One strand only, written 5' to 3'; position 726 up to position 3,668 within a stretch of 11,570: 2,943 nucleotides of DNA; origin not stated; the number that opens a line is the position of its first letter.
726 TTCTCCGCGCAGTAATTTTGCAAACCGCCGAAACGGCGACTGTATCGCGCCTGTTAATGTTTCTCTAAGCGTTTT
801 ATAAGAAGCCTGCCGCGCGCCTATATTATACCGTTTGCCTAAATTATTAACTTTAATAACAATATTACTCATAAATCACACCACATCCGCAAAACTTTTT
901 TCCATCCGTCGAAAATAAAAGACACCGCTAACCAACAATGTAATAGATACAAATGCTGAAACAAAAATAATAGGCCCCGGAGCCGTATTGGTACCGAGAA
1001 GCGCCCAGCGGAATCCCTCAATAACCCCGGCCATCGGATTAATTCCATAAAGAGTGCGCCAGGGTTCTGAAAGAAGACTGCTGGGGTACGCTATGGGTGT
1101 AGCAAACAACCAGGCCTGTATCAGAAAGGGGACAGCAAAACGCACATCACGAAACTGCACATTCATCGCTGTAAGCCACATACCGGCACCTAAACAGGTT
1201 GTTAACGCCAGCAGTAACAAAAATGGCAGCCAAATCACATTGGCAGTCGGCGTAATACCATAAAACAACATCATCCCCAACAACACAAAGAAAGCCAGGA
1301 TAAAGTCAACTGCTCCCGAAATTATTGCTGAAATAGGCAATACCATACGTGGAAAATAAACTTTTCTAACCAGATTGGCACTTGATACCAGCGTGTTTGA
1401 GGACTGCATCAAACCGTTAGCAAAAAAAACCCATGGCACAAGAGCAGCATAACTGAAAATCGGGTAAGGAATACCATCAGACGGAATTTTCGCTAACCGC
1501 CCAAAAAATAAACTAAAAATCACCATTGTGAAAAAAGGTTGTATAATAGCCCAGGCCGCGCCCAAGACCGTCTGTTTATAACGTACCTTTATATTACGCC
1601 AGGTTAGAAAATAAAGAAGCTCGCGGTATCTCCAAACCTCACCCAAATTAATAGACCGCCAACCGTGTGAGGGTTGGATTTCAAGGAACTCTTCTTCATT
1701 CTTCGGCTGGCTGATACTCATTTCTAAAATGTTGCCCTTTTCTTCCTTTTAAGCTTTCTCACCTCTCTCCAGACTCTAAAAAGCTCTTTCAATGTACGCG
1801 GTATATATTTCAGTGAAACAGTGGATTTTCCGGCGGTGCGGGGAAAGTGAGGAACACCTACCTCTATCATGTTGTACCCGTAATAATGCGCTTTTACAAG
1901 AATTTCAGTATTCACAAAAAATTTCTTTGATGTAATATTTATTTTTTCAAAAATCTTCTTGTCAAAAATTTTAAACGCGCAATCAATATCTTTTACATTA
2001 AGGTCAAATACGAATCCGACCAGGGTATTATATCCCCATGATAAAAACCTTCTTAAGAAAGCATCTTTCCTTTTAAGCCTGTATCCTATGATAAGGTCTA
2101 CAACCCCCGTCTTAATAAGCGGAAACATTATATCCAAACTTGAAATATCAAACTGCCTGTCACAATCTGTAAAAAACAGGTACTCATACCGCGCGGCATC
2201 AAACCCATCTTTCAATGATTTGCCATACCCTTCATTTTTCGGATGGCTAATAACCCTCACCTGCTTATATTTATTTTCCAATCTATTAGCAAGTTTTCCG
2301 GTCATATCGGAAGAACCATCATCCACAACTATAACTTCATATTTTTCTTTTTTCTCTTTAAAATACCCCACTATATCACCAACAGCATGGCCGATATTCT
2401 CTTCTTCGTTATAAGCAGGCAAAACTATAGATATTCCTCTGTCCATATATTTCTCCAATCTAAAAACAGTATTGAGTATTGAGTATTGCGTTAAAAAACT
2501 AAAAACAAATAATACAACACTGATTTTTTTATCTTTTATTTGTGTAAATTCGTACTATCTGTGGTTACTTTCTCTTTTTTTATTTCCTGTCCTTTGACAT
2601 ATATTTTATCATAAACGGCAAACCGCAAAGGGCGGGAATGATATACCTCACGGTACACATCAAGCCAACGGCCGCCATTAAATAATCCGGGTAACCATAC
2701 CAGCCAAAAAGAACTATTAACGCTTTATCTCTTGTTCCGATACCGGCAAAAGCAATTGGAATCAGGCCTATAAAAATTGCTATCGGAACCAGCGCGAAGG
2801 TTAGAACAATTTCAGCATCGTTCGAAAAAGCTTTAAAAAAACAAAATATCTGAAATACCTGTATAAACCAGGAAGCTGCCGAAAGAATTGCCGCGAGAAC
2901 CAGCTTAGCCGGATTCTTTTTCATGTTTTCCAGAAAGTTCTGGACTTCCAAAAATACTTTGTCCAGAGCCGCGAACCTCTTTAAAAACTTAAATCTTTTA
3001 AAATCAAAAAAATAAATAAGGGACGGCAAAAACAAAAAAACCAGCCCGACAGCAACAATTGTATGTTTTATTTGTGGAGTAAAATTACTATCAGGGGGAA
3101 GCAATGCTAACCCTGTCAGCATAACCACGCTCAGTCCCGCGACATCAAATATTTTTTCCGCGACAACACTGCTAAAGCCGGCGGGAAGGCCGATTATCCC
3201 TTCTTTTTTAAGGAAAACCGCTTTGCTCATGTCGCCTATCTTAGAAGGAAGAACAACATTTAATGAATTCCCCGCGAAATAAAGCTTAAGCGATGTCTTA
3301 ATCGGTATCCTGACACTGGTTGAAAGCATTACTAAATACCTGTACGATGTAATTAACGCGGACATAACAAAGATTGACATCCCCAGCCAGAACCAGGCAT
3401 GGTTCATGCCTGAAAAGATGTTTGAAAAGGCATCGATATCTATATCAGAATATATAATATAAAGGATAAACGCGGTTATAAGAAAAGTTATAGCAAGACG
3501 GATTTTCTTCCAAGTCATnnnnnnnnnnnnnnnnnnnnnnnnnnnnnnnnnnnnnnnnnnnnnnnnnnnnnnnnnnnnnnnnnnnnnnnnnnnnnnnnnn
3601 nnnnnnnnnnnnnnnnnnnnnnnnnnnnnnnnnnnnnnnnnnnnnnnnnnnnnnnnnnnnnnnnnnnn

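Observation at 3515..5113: Orphan 532-aa protein with a fourfold G-x-C-acidic motif, translationally coupled to the flippase-like gene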

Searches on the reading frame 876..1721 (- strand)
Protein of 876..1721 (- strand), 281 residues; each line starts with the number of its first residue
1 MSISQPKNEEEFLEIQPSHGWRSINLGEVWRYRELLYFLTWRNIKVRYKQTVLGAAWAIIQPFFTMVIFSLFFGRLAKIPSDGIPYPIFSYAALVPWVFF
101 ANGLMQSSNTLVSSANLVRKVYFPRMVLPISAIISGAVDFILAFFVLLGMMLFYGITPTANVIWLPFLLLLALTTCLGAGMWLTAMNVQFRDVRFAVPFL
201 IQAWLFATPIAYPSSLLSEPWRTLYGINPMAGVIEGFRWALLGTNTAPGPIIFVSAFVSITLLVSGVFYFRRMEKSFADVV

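Call 3: search_protein_families(library=pfam, proteins=[window:876-1721:-], max_evalue=1)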
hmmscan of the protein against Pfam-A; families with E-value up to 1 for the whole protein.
window:876-1721:- (281 aa): 2 families
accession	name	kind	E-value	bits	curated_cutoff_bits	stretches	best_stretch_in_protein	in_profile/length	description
PF01061.29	ABC2_membrane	-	4.1e-20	72.7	26.9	1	35-241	2-210/211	ABC-2 type transporter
PF11391.13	DUF2798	-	0.0093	16.4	23.5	1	169-220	1-50/59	Protein of unknown function (DUF2798)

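Call 7: search_protein_families(library=ncbifam, proteins=[window:876-1721:-], max_evalue=0.1)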
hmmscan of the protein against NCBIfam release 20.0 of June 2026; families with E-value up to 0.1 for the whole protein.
window:876-1721:- (281 aa): 3 families
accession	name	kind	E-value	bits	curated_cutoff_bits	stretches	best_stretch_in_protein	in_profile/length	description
NF050109.1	galactan_ABC_perm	equivalog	1.1e-12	48.1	380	1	26-264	14-256/272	galactan export ABC transporter permease subunit Wzm/RfbD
NF050053.1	CapPschTportKpsM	equivalog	1.8e-09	37.9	300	1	35-273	4-251/257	capsule polysaccharide transporter KpsM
NF011648.0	PRK15066.1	subfamily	0.00093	18.8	225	1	59-267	29-245/257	ABC transporter permease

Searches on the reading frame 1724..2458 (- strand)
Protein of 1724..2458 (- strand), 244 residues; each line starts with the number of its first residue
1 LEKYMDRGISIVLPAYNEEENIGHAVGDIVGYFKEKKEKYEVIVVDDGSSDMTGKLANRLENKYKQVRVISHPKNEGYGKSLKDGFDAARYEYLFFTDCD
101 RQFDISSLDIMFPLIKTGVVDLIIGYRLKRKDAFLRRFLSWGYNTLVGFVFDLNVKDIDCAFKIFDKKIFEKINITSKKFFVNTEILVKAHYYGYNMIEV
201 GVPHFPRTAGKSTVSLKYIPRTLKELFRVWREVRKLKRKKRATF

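Call 3: search_protein_families(library=pfam, proteins=[window:1724-2458:-], max_evalue=1)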
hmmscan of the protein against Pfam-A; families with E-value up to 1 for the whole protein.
window:1724-2458:- (244 aa): 3 families
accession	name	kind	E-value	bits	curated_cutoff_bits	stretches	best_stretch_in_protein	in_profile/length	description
PF00535.33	Glycos_transf_2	-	2.6e-29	102.7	23.3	1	10-173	1-167/168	Glycosyl transferase family 2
PF10111.15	Glyco_tranf_2_2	-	1e-07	32.2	27.3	1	10-114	1-105/276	Glycosyltransferase like family 2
PF13641.12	Glyco_tranf_2_3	-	0.0041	17.6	27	1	9-100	3-96/230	Glycosyltransferase like family 2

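Call 7: search_protein_families(library=ncbifam, proteins=[window:1724-2458:-], max_evalue=0.1)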
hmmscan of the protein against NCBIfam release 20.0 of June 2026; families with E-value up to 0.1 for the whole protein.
window:1724-2458:- (244 aa): 26 families (the best 25 are shown)
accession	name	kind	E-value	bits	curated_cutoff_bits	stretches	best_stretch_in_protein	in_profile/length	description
TIGR03937.1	PgaC_IcaA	equivalog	1.5e-19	70.3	422.3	1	7-149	45-186/407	poly-beta-1,6-N-acetyl-D-glucosamine synthase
TIGR04182.1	glyco_TIGR04182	equivalog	3.7e-18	65.9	325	1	9-213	2-199/293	S-layer glycoprotein N-glycosyltransferase AglJ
NF058614.1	PPMAGASynPpgS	equivalog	1.1e-15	57.7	370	1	10-191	3-183/226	polyprenyl-phospho-N-acetylgalactosaminyl synthase PpgS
NF007986.1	PRK10714.1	equivalog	2.4e-15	56.4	529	1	9-217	8-213/316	undecaprenyl-phosphate 4-deoxy-4-formamido-L-arabinose transferase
NF047588.1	GlcsyltransPgfSStrep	equivalog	3e-15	56.3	500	1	9-174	3-168/308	glycosyltransferase PgfS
NF041391.1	DPhHxTase_Halo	equivalog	7e-15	54.6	375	1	15-207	3-186/213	dolichyl-phosphate hexose transferase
NF007482.0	PRK10073.1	equivalog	7e-13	48.3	423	1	8-104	7-99/334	glycosyltransferase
NF041875.1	EPS_EpsD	equivalog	3.1e-12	46.5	370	1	9-104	1-93/325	exopolysaccharide biosynthesis glycosyltransferase EpsD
NF010496.0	PRK13915.1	equivalog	3.1e-12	46.2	262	1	5-121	29-149/307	glucosyl-3-phosphoglycerate synthase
TIGR04283.1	glyco_like_mftF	equivalog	5.7e-12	45.7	182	1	9-145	1-127/221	TIGR04283 family arsenosugar biosynthesis glycosyltransferase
NF047683.1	TeichurnBiosyTuaG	equivalog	2.5e-11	43.7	400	1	7-112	6-108/252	teichuronic acid biosynthesis protein TuaG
TIGR03965.1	mycofact_glyco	equivalog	2.6e-11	43.1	280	1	7-123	74-187/467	mycofactocin biosynthesis glycosyltransferase MftF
TIGR03469.1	HpnB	hypoth_equivalog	3.3e-09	36.2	379.25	1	9-109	46-154/386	hopene-associated glycosyltransferase HpnB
NF050050.1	ProtGlycPglI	equivalog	1.6e-08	34.3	500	1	9-140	4-132/306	GalNAc(5)-diNAcBac-PP-undecaprenol beta-1,3-glucosyltransferase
NF053739.1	GlytfEpsEBac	equivalog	4.3e-06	25.9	450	1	9-100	3-92/265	glycosyltransferase EpsE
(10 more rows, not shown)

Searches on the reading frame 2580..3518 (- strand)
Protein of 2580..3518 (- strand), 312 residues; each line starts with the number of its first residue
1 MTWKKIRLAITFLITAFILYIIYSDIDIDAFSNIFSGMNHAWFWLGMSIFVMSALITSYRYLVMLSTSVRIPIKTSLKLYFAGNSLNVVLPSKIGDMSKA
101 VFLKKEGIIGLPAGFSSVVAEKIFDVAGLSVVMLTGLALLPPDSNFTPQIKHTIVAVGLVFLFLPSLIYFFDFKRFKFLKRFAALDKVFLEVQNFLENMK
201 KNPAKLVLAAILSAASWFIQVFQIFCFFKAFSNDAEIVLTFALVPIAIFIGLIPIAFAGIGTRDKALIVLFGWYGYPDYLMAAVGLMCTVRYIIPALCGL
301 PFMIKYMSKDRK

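Call 3: search_protein_families(library=pfam, proteins=[window:2580-3518:-], max_evalue=1)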
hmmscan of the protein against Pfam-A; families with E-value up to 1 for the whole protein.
window:2580-3518:- (312 aa): 2 families
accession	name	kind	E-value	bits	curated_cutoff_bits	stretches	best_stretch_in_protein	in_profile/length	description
PF03706.18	LPG_synthase_TM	-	3e-40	139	33.4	1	10-297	3-300/302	Lysylphosphatidylglycerol synthase TM region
PF13139.11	DUF3981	-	0.07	14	25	1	210-282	30-107/115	Domain of unknown function (DUF3981)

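Call 7: search_protein_families(library=ncbifam, proteins=[window:2580-3518:-], max_evalue=0.1)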
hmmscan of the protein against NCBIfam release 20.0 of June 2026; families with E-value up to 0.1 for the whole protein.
window:2580-3518:- (312 aa): 1 family
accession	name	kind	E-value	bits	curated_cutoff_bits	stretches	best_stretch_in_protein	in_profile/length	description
TIGR00374.1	TIGR00374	subfamily_domain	3e-20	72.9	43.2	1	10-310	3-317/323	flippase-like domain-containing protein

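Call 70: find_homologous_proteins(query=window:2580-3518:-, max_evalue=1e-10)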
Query window:2580-3518:- (312 aa): 11 proteins with E <= 1e-10 among 8000 candidates.
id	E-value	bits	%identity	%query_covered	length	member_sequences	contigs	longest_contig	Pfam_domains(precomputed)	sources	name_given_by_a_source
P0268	1.3e-196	670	100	100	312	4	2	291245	PF03706.19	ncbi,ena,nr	ncbi:MAG: flippase-like domain-containing protein [Candidatus Aureabacteria bacterium]|nr:flippase-l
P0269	1.6e-192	657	97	100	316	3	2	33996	PF03706.19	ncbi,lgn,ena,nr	ncbi:MAG: flippase-like domain-containing protein [Candidatus Aureabacteria bacterium]|nr:flippase-l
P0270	1.1e-113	398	62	100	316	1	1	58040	PF03706.19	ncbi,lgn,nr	ncbi:MAG: lysylphosphatidylglycerol synthase transmembrane domain-containing protein [bacterium]|nr:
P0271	7.2e-113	395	58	100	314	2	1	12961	PF03706.19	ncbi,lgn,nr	ncbi:MAG: flippase-like domain-containing protein [Candidatus Aureabacteria bacterium]|nr:flippase-l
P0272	7.4e-111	389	58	100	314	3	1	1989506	PF03706.19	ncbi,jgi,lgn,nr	ncbi:flippase-like domain-containing protein [bacterium]|jgi:hypothetical protein|nr:flippase-like d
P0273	3.9e-104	367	57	100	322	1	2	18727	PF03706.19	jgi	jgi:hypothetical protein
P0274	2.4e-96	341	51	100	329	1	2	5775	PF03706.19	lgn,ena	-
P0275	7.1e-51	192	42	96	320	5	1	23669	PF03706.19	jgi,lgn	jgi:uncharacterized protein (TIRG00374 family)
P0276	1.3e-38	151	35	96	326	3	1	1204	PF03706.19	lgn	-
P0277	2.7e-21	95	43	30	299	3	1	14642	PF03706.19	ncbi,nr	ncbi:MAG TPA: lysylphosphatidylglycerol synthase domain-containing protein [Pirellulales bacterium]|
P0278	2.8e-20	91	28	96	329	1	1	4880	PF03706.19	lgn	-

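Call 71: find_encoding_contigs(protein=P0268, flank=10000, max_places=2)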
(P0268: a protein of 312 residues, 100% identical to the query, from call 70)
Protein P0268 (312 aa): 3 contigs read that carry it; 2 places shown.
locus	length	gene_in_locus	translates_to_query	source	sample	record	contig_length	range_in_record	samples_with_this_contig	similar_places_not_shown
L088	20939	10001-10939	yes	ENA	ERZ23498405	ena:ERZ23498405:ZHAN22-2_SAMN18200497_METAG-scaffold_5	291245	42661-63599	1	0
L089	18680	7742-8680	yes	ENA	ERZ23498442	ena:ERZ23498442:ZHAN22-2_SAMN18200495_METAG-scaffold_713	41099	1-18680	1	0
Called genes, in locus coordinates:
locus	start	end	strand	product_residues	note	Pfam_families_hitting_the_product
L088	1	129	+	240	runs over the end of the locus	PF00106:adh_short, PF08659:KR, PF13561:adh_short_C2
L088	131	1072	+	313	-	PF22674:C2185-like_N (weak), PF05050:Methyltransf_21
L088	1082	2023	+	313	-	PF22674:C2185-like_N (weak), PF05050:Methyltransf_21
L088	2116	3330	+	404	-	PF21360:PylC-like_N (faint), PF18130:ATPgrasp_N, PF01071:GARS_A (weak), PF02655:ATP-grasp_3, PF02786:CPSase_L_D2 (weak), PF07478:Dala_Dala_lig_C (faint), PF18603:LAL_C2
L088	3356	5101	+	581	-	PF02350:Epimerase_2 (weak)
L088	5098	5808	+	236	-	PF00535:Glycos_transf_2, PF10111:Glyco_tranf_2_2, PF13641:Glyco_tranf_2_3 (weak)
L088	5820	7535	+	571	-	PF02366:PMT, PF13231:PMT_2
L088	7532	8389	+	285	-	PF00535:Glycos_transf_2, PF10111:Glyco_tranf_2_2 (weak)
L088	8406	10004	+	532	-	-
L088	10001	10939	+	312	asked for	PF03706:LPG_synthase_TM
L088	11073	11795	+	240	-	PF00535:Glycos_transf_2, PF10111:Glyco_tranf_2_2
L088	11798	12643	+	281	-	PF01061:ABC2_membrane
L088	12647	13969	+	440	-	PF00005:ABC_tran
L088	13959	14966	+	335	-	PF00106:adh_short (weak), PF01073:3Beta_HSD, PF01370:Epimerase, PF02719:Polysacc_synt_2, PF04321:RmlD_sub_bind (weak), PF05368:NmrA (weak), PF07993:NAD_binding_4, PF16363:GDP_Man_Dehyd, +1 more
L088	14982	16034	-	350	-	PF16822:ALGX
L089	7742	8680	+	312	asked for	PF03706:LPG_synthase_TM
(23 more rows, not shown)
